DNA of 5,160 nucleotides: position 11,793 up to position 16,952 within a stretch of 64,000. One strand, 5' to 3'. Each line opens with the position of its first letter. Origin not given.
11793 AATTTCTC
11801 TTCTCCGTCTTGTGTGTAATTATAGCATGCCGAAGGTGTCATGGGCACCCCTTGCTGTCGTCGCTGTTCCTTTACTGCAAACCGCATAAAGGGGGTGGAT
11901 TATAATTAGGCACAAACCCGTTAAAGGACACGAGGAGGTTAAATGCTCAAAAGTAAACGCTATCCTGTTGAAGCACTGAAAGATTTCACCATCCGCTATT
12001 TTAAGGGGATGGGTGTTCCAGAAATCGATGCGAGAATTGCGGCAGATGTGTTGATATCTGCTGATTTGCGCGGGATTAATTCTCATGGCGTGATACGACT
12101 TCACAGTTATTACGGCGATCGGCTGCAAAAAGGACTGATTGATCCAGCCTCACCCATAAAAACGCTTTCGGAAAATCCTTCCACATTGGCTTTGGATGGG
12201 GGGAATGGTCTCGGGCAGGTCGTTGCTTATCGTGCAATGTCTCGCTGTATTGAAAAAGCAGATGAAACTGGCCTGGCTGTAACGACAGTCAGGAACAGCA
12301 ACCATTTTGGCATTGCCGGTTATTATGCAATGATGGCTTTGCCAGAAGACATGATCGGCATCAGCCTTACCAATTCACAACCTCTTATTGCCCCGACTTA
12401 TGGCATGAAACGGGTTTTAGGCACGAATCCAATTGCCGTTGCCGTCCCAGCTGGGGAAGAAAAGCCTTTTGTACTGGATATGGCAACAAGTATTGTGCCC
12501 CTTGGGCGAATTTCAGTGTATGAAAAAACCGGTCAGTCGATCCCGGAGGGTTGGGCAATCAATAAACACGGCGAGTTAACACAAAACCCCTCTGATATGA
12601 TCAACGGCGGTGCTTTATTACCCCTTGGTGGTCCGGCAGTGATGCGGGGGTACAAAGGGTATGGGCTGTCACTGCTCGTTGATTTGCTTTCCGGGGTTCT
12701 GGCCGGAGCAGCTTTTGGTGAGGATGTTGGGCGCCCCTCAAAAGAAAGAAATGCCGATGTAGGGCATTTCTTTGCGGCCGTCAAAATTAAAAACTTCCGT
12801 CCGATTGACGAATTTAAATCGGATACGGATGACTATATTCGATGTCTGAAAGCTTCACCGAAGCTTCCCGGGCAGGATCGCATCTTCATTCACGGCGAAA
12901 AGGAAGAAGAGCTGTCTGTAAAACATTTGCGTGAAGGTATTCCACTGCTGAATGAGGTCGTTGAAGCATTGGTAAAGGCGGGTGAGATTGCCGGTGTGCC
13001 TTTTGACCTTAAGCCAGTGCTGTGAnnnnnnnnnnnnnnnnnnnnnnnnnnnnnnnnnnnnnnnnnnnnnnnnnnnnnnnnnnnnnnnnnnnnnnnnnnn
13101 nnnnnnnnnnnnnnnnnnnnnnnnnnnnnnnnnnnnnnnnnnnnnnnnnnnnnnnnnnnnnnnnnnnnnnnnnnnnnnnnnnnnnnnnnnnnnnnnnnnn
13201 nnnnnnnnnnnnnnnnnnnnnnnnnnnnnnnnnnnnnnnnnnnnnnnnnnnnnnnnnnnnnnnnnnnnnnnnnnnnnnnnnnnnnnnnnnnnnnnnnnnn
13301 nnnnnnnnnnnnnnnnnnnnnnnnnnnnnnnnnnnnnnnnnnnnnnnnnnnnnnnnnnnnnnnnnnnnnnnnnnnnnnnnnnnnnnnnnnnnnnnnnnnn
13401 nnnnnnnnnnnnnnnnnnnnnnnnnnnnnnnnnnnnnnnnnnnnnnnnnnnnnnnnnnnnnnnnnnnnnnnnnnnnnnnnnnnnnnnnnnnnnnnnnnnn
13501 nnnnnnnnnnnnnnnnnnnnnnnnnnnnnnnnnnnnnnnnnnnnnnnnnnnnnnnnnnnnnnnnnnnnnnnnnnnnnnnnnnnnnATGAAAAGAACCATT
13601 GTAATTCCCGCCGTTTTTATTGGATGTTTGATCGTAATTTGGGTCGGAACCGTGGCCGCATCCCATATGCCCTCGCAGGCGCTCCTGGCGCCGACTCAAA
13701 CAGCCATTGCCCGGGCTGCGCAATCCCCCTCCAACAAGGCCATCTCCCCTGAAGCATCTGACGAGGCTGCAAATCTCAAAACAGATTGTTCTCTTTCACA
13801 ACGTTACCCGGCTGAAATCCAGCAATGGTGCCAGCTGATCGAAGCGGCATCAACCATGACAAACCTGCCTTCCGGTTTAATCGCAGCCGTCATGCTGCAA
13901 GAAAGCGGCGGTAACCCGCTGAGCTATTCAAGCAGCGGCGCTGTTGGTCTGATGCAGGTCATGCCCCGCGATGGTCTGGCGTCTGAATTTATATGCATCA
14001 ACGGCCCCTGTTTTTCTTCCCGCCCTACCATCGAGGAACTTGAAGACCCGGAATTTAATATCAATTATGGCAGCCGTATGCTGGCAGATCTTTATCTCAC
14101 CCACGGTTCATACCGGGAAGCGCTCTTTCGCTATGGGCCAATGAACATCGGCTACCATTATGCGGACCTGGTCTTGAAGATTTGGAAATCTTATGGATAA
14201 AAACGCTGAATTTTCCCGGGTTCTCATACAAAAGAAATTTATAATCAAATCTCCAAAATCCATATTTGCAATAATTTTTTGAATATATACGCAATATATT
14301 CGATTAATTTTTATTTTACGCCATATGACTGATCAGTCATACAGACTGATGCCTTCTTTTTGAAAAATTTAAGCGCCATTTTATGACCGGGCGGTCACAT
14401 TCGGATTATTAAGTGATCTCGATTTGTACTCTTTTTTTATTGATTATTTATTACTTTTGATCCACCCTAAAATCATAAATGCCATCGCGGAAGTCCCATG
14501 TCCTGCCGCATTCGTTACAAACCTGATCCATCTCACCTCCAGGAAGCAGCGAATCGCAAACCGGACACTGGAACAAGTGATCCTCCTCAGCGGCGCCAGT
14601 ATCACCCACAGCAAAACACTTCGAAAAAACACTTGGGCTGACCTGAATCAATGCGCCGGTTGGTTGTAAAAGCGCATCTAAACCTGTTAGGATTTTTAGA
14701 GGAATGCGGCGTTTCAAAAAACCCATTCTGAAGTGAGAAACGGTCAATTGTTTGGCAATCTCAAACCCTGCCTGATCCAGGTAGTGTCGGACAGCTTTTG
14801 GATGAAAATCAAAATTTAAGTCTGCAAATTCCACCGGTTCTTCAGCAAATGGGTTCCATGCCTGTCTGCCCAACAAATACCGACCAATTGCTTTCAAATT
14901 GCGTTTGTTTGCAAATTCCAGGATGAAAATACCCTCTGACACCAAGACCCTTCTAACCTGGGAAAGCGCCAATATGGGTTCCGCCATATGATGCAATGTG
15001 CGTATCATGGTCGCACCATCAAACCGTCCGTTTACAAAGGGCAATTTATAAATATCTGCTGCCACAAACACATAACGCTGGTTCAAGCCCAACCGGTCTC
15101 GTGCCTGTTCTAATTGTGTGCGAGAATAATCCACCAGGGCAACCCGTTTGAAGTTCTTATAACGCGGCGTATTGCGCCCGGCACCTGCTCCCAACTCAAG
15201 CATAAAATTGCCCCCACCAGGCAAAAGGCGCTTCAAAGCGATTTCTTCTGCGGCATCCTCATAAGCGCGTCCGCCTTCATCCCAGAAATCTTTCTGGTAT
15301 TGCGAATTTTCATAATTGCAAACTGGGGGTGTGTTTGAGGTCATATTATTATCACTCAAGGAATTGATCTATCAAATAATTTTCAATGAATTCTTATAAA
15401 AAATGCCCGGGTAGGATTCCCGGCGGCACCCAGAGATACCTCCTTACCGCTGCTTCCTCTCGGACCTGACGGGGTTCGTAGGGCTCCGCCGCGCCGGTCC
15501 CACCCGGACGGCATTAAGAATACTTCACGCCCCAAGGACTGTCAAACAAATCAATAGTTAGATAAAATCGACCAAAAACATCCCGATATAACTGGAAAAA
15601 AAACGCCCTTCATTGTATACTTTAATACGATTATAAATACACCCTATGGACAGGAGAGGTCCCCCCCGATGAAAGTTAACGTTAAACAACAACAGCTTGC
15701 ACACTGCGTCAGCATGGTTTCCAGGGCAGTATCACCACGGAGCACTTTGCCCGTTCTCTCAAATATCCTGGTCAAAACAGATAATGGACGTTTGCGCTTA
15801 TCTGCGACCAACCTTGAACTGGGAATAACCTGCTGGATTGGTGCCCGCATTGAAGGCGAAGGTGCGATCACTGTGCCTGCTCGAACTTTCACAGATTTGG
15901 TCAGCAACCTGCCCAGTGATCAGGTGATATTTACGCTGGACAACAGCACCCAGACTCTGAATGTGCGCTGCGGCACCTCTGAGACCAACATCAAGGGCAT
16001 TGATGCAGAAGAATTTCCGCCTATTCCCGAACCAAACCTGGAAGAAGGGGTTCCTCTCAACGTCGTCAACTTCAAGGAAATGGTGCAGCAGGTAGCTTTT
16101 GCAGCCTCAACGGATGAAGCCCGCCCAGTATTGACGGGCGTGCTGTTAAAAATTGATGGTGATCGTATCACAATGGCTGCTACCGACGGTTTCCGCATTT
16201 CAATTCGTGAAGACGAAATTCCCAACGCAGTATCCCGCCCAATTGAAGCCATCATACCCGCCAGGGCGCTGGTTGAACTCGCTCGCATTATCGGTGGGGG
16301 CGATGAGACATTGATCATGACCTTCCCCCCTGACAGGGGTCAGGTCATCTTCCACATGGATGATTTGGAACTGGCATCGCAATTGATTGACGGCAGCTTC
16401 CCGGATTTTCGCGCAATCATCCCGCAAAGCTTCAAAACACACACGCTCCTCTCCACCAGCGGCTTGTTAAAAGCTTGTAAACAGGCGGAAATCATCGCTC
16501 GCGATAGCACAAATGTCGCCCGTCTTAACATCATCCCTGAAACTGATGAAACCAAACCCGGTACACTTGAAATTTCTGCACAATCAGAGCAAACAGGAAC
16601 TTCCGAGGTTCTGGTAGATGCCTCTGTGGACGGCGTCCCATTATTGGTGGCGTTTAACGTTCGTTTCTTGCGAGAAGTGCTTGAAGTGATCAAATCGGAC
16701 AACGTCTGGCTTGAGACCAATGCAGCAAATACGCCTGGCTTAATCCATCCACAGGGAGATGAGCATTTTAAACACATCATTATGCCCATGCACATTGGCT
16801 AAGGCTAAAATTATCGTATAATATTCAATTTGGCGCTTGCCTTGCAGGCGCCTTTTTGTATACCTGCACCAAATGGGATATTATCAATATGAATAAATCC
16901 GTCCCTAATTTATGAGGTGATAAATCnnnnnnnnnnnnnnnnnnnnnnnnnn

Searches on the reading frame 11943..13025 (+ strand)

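Call 23: search_protein_families(library=pfam, proteins=[window:11943-13025:+], max_evalue=0.00001)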
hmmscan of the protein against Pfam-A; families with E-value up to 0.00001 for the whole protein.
window:11943-13025:+ (360 aa): 1 family
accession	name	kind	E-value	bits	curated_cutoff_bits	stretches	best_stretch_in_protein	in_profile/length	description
PF02615.19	Ldh_2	-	1.1e-121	406.5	38.8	1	9-343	3-332/333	Malate/L-lactate dehydrogenase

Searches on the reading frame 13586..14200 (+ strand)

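Call 23: search_protein_families(library=pfam, proteins=[window:13586-14200:+], max_evalue=0.00001)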
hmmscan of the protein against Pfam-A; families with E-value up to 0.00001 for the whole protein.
window:13586-14200:+ (204 aa): 1 family
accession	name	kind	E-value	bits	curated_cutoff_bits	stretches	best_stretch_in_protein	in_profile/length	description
PF01464.25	SLT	-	2.1e-17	63.2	21.3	1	84-183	2-94/117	Transglycosylase SLT domain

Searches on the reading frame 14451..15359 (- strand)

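Call 23: search_protein_families(library=pfam, proteins=[window:14451-15359:-], max_evalue=0.00001)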
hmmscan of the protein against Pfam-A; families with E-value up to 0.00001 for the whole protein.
window:14451-15359:- (302 aa): 5 families
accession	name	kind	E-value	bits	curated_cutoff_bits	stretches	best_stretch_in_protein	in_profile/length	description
PF08241.18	Methyltransf_11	-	3.9e-17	63.1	21.2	1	54-147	1-95/95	Methyltransferase domain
PF13649.12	Methyltransf_25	-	4e-14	53.5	27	1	54-143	2-97/97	Methyltransferase domain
PF13847.12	Methyltransf_31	-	3.8e-12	46.5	27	1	52-154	6-117/145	Methyltransferase domain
PF08242.18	Methyltransf_12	-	1.1e-11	45.8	30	1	54-145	1-98/98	Methyltransferase domain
PF13489.12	Methyltransf_23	-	1.6e-07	31.7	27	1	48-203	21-163/164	Methyltransferase domain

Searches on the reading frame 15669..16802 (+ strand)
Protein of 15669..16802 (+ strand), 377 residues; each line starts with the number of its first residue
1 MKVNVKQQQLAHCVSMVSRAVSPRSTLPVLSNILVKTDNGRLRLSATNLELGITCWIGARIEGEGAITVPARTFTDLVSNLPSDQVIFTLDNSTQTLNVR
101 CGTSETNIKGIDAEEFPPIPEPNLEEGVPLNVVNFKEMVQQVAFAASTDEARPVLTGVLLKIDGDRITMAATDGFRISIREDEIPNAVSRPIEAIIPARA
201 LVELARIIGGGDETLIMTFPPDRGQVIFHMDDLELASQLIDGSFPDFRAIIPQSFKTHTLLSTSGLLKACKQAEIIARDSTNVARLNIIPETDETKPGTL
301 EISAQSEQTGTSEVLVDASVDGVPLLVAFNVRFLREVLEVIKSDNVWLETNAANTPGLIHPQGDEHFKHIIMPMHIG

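Call 6: search_protein_families(library=pfam, proteins=[window:15669-16802:+])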
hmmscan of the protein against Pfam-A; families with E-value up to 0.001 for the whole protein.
window:15669-16802:+ (377 aa): 3 families
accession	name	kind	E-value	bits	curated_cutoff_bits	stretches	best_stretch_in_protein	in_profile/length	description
PF02767.21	DNA_pol3_beta_2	-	4.3e-36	124.2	27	2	131-246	3-116/116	DNA polymerase III beta subunit, central domain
PF00712.24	DNA_pol3_beta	-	4.6e-32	111.1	24.4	2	1-119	1-119/120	DNA polymerase III beta subunit, N-terminal domain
PF02768.20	DNA_pol3_beta_3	-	3.1e-22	79.1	27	1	249-374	2-120/121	DNA polymerase III beta subunit, C-terminal domain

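Call 42: search_protein_families(library=ncbifam, proteins=[window:15669-16802:+], max_evalue=0.01)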
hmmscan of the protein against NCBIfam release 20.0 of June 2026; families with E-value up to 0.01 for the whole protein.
window:15669-16802:+ (377 aa): 4 families
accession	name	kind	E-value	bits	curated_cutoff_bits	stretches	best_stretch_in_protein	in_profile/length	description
TIGR00663.1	dnan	equivalog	2.7e-86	289.8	137.65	1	1-375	1-366/367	DNA polymerase III subunit beta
NF004184.0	PRK05643.3-2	equivalog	5e-37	127.7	443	1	1-374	1-373/375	DNA polymerase III subunit beta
NF011508.0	PRK14946.1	equivalog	2.7e-18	66.3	513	1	1-355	1-345/366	DNA polymerase III subunit beta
NF002222.0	PRK01115.1-5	subfamily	5.9e-05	22.7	207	1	66-214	65-211/245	DNA polymerase sliding clamp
